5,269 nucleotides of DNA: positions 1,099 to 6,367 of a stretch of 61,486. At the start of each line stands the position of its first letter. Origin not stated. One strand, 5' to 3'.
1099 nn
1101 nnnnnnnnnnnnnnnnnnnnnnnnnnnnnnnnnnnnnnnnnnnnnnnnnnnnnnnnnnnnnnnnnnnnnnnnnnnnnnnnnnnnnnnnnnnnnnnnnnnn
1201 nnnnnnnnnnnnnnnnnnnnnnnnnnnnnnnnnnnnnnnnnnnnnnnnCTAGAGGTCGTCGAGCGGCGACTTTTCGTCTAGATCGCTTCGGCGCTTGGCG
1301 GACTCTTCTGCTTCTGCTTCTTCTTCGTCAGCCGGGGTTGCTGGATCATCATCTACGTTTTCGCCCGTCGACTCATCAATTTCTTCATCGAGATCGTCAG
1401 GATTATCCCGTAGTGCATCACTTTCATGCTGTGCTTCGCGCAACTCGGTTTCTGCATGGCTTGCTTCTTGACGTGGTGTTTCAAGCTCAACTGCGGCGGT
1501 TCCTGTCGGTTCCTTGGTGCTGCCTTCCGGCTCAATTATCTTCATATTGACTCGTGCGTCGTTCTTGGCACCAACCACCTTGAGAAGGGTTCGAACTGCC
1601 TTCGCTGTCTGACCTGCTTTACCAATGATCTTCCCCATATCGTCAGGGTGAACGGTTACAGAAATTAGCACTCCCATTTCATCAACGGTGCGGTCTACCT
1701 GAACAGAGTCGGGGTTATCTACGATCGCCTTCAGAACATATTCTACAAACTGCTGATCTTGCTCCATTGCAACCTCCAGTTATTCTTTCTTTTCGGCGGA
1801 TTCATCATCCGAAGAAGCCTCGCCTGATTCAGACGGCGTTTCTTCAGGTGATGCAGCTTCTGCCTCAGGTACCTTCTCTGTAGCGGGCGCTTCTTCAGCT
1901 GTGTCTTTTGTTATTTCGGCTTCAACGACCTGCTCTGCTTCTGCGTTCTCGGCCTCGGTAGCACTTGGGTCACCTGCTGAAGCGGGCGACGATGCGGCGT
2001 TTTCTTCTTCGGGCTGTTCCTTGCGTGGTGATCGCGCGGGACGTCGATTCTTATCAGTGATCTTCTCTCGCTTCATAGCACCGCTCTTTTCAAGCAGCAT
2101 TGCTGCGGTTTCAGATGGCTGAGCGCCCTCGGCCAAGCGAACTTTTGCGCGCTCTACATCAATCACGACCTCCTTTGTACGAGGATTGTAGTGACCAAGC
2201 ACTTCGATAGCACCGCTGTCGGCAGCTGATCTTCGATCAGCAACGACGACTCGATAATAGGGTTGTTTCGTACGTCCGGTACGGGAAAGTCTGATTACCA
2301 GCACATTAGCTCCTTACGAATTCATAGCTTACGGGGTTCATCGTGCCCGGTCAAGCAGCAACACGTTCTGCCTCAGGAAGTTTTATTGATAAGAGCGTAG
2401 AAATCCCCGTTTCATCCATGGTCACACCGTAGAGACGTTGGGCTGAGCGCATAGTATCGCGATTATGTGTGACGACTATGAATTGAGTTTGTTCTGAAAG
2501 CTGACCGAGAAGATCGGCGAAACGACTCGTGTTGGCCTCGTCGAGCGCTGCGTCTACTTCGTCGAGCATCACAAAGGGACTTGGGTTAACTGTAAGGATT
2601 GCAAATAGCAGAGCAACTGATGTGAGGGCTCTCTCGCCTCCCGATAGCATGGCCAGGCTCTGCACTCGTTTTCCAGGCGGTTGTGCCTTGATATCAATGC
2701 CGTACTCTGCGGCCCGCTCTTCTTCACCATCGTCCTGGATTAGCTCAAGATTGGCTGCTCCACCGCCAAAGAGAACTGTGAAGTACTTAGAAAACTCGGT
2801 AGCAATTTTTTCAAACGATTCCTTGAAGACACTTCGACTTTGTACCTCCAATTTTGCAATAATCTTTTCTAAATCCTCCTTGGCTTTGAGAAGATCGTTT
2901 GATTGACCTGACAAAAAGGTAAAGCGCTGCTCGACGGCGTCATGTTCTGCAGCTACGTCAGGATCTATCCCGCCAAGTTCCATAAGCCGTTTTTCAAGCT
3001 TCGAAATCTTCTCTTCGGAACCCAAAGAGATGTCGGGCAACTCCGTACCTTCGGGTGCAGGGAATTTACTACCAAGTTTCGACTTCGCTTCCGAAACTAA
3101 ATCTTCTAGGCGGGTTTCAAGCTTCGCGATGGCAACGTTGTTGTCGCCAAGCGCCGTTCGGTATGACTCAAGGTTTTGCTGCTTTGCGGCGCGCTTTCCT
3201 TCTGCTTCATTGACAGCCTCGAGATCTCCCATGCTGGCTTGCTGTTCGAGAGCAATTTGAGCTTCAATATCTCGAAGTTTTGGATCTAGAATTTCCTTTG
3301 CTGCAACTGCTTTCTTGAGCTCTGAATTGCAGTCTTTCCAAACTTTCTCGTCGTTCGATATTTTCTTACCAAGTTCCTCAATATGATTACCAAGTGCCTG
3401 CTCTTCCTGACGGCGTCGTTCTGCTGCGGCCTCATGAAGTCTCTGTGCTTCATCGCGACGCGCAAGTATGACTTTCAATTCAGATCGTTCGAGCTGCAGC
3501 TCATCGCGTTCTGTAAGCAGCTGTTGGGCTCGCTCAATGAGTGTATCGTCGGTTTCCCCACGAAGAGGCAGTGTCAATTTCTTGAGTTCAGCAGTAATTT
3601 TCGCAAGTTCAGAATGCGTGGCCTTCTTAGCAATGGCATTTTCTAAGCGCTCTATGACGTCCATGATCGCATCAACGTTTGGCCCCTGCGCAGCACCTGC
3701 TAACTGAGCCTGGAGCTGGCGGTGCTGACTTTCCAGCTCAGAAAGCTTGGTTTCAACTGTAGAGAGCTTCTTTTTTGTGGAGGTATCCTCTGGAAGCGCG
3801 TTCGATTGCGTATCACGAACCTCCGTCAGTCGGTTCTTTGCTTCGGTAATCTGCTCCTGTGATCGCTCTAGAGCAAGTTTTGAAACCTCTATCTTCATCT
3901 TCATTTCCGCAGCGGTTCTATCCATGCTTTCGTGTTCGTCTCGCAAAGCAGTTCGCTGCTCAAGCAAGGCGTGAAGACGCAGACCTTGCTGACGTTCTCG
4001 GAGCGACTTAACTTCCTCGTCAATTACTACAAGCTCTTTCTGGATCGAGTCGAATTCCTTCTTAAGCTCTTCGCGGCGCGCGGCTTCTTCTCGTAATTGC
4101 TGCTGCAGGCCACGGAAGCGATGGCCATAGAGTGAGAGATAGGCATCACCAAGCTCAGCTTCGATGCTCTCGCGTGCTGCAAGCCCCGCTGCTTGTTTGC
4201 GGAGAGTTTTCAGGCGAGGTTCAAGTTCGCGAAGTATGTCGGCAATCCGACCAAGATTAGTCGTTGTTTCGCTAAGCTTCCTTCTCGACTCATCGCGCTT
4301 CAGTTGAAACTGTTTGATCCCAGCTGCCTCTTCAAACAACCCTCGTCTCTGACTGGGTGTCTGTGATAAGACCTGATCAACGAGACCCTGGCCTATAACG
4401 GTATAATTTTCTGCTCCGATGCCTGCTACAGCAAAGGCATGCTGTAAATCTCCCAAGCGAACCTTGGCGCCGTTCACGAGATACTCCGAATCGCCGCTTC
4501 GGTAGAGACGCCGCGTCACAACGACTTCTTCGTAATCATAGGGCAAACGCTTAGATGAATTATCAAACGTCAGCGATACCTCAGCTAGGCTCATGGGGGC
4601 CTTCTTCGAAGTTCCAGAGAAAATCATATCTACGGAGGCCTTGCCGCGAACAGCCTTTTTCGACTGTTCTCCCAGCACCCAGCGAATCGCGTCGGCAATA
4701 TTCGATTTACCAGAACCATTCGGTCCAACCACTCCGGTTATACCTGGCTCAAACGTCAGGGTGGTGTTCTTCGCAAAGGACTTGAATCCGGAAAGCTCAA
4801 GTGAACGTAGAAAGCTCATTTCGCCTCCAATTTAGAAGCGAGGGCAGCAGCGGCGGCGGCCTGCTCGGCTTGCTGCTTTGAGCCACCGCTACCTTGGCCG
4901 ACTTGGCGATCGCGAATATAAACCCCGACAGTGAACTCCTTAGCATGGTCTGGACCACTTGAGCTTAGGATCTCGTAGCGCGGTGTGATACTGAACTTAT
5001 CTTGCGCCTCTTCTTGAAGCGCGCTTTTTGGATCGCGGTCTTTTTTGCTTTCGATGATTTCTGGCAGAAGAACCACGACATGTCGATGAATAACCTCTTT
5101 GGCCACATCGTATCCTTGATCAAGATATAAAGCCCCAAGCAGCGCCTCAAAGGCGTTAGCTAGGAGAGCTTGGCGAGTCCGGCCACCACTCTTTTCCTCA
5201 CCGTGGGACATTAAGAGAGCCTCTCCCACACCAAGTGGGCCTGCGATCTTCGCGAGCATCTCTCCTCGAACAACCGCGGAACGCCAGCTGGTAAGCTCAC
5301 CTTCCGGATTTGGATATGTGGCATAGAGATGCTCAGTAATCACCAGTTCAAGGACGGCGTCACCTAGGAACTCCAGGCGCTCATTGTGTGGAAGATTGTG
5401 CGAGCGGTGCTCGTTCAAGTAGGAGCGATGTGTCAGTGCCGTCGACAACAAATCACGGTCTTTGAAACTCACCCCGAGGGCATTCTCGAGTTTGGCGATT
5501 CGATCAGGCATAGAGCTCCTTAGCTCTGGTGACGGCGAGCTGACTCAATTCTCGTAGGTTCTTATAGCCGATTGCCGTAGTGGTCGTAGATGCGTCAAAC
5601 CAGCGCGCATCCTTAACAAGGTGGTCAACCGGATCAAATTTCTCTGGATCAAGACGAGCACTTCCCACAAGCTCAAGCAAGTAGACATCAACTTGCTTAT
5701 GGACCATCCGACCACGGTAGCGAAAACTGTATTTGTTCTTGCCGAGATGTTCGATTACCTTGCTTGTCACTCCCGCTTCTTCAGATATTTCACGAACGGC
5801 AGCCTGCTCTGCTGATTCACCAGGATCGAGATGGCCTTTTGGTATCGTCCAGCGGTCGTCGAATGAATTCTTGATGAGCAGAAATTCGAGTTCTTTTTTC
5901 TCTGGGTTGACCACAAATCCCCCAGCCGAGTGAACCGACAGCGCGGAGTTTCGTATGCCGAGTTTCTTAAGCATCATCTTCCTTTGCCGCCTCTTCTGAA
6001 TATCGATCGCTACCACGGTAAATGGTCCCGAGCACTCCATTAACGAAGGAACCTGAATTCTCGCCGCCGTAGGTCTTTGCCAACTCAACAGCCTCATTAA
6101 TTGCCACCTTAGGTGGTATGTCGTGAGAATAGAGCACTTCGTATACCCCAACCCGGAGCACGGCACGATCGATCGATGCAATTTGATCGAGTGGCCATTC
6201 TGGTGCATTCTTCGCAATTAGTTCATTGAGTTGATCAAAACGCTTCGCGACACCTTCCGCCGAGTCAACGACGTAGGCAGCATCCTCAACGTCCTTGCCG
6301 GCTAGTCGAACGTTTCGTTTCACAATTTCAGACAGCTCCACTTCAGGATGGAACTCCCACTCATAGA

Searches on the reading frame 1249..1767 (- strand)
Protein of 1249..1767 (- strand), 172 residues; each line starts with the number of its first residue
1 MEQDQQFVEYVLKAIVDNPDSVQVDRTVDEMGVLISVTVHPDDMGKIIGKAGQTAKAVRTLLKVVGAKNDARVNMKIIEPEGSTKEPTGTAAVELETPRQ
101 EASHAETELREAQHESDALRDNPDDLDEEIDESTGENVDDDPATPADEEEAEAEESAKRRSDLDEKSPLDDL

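Call 31: search_protein_families(library=pfam, proteins=[window:1249-1767:-], max_evalue=0.00001)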
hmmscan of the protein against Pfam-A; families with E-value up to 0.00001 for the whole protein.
window:1249-1767:- (172 aa): 1 family
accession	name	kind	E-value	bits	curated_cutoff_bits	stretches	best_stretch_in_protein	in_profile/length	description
PF13083.13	KH_KhpA-B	-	1.5e-22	79.7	32.1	1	5-77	1-73/73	KhpA/KhpB, KH domain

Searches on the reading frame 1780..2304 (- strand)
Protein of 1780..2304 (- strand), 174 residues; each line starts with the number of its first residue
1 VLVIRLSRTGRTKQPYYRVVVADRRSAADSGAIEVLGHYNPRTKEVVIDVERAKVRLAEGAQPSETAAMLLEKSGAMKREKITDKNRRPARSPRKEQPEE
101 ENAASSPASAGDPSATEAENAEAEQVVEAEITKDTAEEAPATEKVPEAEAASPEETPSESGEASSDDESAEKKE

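Call 31: search_protein_families(library=pfam, proteins=[window:1780-2304:-], max_evalue=0.00001)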
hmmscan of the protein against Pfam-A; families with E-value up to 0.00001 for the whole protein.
window:1780-2304:- (174 aa): 1 family
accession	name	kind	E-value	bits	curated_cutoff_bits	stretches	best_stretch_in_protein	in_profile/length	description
PF00886.24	Ribosomal_S16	-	3.2e-19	69.1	27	1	8-64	1-62/62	Ribosomal protein S16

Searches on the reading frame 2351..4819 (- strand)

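Call 47: search_protein_families(library=pfam, proteins=[window:2351-4819:-], max_evalue=0.00001)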
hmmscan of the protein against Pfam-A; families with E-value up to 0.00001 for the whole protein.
window:2351-4819:- (822 aa): 5 families
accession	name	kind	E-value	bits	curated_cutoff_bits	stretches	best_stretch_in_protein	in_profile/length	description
PF02463.25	SMC_N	-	2.1e-72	243.6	40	1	3-807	1-219/220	RecF/RecN/SMC N terminal domain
PF13304.12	AAA_21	-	1.8e-16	61.5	27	2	612-786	166-299/304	AAA domain, putative AbiEii toxin, Type IV TA system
PF13476.12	AAA_23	-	1.6e-12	48.9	27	1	6-273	1-196/201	AAA domain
PF13175.12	AAA_15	-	1.6e-10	41.6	32.1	1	4-391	3-239/374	AAA ATPase domain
PF13555.12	AAA_29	-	6.5e-06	26.2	27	0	4-53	1-50/61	P-loop containing region of AAA domain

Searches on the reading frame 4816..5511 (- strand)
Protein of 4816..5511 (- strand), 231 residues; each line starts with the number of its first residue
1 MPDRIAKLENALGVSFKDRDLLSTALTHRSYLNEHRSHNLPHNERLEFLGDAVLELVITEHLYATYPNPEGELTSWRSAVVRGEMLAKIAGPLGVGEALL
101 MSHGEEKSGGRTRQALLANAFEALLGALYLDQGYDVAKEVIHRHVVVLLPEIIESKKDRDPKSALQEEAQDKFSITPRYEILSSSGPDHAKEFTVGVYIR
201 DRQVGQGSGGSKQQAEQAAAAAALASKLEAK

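Call 31: search_protein_families(library=pfam, proteins=[window:4816-5511:-], max_evalue=0.00001)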
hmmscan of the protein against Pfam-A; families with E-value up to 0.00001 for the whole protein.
window:4816-5511:- (231 aa): 4 families
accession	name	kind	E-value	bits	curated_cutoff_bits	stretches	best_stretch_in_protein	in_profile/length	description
PF14622.11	Ribonucleas_3_3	-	7.2e-39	133.3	35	1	18-146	1-125/128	Ribonuclease-III-like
PF00636.31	Ribonuclease_3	-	3.7e-24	85.9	27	1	44-133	1-102/102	Ribonuclease III domain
PF00035.32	dsrm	-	1.3e-16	61.3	23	1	161-225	1-64/66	Double-stranded RNA binding motif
PF22935.1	RM44_endonuclase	-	6.2e-08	33.3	27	1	12-128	13-139/139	Large ribosomal subunit protein mL44, endonuclease domain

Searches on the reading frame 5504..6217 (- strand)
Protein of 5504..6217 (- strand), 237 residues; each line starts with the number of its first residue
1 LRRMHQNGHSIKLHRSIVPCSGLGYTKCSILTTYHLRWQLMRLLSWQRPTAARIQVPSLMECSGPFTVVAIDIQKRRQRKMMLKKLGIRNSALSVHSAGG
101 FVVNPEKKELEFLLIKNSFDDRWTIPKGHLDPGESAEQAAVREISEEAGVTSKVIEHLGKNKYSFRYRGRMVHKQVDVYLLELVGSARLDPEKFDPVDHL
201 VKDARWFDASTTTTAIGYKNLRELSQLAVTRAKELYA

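Call 31: search_protein_families(library=pfam, proteins=[window:5504-6217:-], max_evalue=0.00001)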
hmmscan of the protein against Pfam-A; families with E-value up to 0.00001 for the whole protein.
window:5504-6217:- (237 aa): 1 family
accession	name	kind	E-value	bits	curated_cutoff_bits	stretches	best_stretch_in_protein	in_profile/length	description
PF00293.34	NUDIX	-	1.3e-19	71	21.1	1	97-210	5-116/134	NUDIX domain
